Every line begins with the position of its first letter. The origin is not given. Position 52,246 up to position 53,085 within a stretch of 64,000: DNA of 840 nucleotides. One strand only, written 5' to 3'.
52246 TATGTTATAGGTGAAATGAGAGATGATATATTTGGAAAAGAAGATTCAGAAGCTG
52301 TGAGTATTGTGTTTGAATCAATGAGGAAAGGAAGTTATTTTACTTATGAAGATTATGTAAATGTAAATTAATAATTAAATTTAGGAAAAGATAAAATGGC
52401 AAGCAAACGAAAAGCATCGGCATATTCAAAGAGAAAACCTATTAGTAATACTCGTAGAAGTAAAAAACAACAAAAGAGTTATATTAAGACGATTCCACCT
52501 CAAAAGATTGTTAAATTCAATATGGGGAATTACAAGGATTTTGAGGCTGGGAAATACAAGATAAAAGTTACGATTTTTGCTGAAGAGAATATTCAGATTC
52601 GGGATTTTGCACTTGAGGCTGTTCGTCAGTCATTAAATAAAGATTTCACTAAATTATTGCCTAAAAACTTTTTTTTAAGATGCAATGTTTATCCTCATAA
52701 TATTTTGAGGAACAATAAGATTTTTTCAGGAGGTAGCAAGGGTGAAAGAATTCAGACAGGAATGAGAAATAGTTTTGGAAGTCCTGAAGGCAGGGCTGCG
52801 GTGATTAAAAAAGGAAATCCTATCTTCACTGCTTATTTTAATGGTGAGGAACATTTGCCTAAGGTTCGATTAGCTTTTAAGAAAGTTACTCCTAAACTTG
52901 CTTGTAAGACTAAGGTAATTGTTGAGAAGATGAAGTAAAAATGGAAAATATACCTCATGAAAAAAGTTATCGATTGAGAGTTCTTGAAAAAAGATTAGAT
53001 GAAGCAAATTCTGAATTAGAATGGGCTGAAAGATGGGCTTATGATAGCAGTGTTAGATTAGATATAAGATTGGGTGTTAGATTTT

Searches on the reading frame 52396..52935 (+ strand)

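Call 52: search_protein_families(library=pfam, proteins=[window:52396-52935:+], max_evalue=0.001)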
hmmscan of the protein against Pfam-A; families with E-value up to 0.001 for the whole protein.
window:52396-52935:+ (180 aa): 1 family
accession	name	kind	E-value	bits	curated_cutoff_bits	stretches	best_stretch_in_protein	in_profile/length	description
PF00252.24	Ribosomal_L16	-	3.8e-21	75.9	27.9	1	20-175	4-132/132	Ribosomal protein L16p/L10e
